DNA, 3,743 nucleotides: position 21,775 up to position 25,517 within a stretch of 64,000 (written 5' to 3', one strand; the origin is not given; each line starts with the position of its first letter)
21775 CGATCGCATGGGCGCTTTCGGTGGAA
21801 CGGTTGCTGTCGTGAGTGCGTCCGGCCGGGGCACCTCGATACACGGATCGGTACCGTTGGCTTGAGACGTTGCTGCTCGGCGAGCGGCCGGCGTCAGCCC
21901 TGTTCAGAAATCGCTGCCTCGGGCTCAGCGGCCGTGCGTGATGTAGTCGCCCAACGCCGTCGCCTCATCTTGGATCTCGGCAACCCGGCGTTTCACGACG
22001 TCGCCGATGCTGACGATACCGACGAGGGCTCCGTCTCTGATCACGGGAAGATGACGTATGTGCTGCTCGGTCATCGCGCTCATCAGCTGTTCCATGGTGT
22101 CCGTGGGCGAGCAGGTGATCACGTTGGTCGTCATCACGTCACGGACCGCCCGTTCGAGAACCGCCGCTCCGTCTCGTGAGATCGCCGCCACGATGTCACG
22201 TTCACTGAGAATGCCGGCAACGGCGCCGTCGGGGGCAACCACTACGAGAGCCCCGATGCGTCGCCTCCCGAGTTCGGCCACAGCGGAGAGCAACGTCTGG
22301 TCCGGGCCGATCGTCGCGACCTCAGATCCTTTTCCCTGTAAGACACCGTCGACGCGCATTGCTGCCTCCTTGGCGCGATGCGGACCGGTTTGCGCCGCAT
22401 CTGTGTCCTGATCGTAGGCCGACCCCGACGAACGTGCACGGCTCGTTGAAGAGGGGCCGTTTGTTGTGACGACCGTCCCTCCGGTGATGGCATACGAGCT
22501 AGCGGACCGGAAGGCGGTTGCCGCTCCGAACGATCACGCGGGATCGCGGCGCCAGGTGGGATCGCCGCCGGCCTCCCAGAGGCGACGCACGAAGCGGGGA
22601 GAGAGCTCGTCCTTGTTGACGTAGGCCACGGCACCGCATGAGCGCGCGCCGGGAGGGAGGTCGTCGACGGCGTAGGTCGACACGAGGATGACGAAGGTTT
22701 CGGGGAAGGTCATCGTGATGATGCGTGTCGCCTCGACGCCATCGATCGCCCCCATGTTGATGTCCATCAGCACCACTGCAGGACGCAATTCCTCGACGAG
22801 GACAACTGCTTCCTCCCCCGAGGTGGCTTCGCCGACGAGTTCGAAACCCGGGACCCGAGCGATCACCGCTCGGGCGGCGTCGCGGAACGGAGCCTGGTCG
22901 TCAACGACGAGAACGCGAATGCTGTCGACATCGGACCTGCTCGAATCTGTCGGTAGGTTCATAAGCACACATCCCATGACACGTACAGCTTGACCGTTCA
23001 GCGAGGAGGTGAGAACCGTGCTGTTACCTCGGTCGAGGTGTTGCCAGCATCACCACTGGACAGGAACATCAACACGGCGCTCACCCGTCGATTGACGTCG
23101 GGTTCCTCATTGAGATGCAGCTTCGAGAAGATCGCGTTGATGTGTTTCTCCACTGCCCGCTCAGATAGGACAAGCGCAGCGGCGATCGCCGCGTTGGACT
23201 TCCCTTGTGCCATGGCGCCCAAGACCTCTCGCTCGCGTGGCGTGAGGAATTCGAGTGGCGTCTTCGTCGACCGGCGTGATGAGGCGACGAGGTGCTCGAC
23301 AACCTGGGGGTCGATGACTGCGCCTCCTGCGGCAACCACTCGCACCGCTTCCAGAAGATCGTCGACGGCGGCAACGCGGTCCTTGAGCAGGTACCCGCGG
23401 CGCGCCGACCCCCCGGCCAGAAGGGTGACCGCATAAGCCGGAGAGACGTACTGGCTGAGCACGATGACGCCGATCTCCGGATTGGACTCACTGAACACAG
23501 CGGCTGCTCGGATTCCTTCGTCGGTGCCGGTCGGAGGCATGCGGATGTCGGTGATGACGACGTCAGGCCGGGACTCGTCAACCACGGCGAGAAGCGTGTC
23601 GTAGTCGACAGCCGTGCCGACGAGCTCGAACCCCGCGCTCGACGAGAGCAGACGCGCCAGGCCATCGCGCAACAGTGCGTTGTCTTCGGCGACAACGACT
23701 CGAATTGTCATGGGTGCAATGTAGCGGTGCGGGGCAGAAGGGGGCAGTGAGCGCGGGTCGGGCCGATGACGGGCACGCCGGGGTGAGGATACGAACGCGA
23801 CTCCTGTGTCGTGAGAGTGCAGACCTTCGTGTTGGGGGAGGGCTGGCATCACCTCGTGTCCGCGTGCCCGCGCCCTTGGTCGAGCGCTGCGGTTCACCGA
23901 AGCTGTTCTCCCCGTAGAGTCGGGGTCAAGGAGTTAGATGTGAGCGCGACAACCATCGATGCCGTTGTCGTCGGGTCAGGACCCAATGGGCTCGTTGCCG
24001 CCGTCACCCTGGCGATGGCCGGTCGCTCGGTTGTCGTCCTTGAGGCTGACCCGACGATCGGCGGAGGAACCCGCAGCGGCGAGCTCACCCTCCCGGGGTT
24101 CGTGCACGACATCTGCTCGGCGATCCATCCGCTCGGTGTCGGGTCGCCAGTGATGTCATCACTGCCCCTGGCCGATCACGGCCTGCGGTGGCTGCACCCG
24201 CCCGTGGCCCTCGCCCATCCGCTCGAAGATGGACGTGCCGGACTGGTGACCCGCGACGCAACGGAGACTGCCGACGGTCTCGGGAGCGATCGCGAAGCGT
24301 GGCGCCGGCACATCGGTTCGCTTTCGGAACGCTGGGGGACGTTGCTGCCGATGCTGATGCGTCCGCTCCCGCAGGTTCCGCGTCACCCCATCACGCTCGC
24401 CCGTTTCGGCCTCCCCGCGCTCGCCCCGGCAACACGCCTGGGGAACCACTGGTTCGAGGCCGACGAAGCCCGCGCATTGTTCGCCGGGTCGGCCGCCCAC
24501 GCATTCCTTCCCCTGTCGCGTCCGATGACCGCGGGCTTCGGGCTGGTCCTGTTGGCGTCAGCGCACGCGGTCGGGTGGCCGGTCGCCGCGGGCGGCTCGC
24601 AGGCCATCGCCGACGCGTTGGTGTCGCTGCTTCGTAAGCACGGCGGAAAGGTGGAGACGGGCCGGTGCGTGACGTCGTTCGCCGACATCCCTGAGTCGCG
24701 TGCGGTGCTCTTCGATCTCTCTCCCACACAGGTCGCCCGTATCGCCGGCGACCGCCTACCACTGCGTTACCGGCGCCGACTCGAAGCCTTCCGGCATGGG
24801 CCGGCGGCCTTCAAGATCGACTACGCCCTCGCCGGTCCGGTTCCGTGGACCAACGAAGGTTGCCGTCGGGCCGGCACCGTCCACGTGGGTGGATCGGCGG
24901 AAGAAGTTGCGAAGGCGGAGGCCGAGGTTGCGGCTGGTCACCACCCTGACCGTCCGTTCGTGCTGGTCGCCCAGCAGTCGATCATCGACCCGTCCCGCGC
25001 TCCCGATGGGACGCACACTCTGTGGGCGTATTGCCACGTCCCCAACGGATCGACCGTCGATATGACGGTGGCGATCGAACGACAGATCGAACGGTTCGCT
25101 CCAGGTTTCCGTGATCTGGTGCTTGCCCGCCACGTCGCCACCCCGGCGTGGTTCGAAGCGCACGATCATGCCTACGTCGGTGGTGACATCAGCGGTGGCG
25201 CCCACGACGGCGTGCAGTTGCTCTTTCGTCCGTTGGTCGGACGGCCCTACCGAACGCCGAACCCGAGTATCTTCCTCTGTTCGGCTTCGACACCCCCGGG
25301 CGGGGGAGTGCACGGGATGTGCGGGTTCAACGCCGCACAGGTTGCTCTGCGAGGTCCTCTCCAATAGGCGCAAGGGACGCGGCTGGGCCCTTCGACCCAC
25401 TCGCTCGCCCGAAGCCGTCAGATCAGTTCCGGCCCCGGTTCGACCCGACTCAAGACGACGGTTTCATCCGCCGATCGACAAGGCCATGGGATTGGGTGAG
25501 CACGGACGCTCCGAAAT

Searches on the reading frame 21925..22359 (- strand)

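Call 3: search_protein_families(library=pfam, proteins=[window:21925-22359:-], max_evalue=0.01)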
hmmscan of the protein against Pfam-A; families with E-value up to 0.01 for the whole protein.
window:21925-22359:- (144 aa): 3 families
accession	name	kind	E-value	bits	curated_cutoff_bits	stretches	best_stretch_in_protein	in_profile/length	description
PF00571.33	CBS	-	7.2e-26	90.7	24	2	72-124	1-54/57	CBS domain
PF02625.21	XdhC_CoxI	-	0.0039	17.5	24.3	1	32-71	21-60/68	XdhC and CoxI family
PF13185.12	GAF_2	-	0.0041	17.8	28.6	1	21-134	9-125/136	GAF domain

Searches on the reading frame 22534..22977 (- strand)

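Call 3: search_protein_families(library=pfam, proteins=[window:22534-22977:-], max_evalue=0.01)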
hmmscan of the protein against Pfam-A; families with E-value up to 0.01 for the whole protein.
window:22534-22977:- (147 aa): 1 family
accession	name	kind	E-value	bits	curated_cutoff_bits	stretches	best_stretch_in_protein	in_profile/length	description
PF00072.30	Response_reg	-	4.4e-18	65.9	30.2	1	22-124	1-101/111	Response regulator receiver domain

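Call 49: search_protein_families(library=padloc, proteins=[window:22534-22977:-], max_evalue=0.01)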
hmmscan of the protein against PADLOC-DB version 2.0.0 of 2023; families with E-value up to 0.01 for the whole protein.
window:22534-22977:- (147 aa): 0 families

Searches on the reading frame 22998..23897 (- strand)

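Call 3: search_protein_families(library=pfam, proteins=[window:22998-23897:-], max_evalue=0.01)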
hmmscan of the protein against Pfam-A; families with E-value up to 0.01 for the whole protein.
window:22998-23897:- (299 aa): 3 families
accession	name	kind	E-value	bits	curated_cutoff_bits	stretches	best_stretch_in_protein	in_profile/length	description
PF00196.25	GerE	-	1.3e-14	54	23.5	1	218-267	3-52/57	Bacterial regulatory proteins, luxR family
PF00072.30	Response_reg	-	5.2e-14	52.8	30.2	1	67-174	1-101/111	Response regulator receiver domain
PF08281.18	Sigma70_r4_2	-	0.0014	18.7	25.7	1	218-254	11-48/54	Sigma-70, region 4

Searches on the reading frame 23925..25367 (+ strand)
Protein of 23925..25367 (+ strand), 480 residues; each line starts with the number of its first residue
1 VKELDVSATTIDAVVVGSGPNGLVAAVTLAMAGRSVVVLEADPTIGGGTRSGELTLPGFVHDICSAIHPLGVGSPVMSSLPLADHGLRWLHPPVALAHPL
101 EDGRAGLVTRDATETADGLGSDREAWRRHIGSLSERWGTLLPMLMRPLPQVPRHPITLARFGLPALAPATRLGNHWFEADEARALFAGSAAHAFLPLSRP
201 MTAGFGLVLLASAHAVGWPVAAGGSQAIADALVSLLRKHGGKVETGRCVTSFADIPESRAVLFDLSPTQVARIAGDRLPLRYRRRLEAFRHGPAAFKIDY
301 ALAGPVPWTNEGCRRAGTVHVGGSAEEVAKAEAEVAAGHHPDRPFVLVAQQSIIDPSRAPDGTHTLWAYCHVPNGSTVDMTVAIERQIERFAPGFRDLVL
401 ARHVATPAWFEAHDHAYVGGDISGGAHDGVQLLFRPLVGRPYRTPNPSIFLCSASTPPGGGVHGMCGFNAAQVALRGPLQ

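Call 76: search_protein_families(library=pfam, proteins=[window:23925-25367:+], max_evalue=0.01)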
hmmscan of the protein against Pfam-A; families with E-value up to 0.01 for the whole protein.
window:23925-25367:+ (480 aa): 9 families
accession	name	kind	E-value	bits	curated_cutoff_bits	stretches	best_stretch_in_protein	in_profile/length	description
PF13450.12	NAD_binding_8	-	1e-11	45.4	21.9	1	15-68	1-52/68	NAD(P)-binding Rossmann-like domain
PF01593.30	Amino_oxidase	-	9.1e-08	32.2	19.8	1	22-53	3-34/443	Flavin containing amine oxidoreductase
PF12831.13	FAD_oxidored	-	2.5e-06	27.5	27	1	12-51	1-40/416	FAD dependent oxidoreductase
PF01946.23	Thi4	-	5.9e-06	26.1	26.2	1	10-54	17-62/235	Thi4 family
PF01266.30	DAO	-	6.7e-06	26.3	27.9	1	12-58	1-44/353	FAD dependent oxidoreductase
PF00890.30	FAD_binding_2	-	7.6e-06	25.8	20.4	1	12-49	1-38/414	FAD binding domain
PF03486.20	HI0933_like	-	9e-05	22.5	50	1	12-46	2-36/244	HI0933-like protein Rossmann domain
PF01494.25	FAD_binding_3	-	0.00026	20.7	22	1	11-45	2-36/349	FAD binding domain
PF07992.20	Pyr_redox_2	-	0.0032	17.4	26.1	1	12-45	2-35/291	Pyridine nucleotide-disulphide oxidoreductase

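Call 79: search_protein_families(library=ncbifam, proteins=[window:23925-25367:+], max_evalue=0.01)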
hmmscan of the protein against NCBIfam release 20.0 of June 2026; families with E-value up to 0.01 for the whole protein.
window:23925-25367:+ (480 aa): 65 families (the best 25 are shown)
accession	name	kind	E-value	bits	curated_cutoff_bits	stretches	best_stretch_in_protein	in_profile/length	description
NF045689.1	BCarotKetCrtO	equivalog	1.9e-37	129.1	1000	3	280-475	321-536/563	beta-carotene ketolase CrtO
TIGR02734.1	crtI_fam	subfamily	7.2e-14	51.3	238.1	2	13-63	1-49/504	phytoene desaturase family protein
NF005560.0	PRK07233.1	equivalog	1e-09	37.8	252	1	14-53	4-43/435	hypothetical protein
NF004789.0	PRK06134.1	subfamily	5.3e-08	31.9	747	1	8-50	10-52/581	FAD-dependent oxidoreductase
TIGR02730.1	carot_isom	equivalog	7.7e-08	31.6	586.9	1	12-67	2-55/493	carotenoid isomerase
NF005545.0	PRK07208.1-1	equivalog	1.4e-07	30.3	451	1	9-64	6-60/504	hypothetical protein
NF003585.0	PRK05249.1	equivalog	2.9e-07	29.5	465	1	9-49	5-45/464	Si-specific NAD(P)(+) transhydrogenase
NF058655.1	CrtID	equivalog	4e-07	29.2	640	1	14-63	2-49/478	bifunctional phytoene desaturase/3,4-desaturase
NF045637.1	carotdesatCrtDProt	equivalog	5.4e-07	28.5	580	1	14-51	2-39/485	1-hydroxycarotenoid 3,4-desaturase CrtD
TIGR00292.1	TIGR00292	equivalog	6.6e-07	28.8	148.3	1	10-56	21-67/254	sulfide-dependent adenosine diphosphate thiazole synthase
NF006002.0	PRK08132.1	subfamily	7.4e-07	27.9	416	1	9-51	24-66/552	FAD-dependent oxidoreductase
TIGR03467.1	HpnE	equivalog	9.7e-07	28.4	283.05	1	14-53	2-41/430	hydroxysqualene dehydroxylase HpnE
NF005882.1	PRK07843.1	equivalog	1.7e-06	26.8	788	1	11-52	2-44/547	3-oxosteroid 1-dehydrogenase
NF009478.0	PRK12844.1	equivalog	7.7e-06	24.5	789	1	9-51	7-50/559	3-ketosteroid-delta-1-dehydrogenase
TIGR02733.1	desat_CrtD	equivalog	8.2e-06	24.7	549.7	0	13-49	4-40/492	C-3',4' desaturase CrtD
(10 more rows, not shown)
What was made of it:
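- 23925..25367 (+): CrtI/amine-oxidase-like FAD-dependent oxidoreductase, a frequent member of the neighbourhood. Calls 76 and 79.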
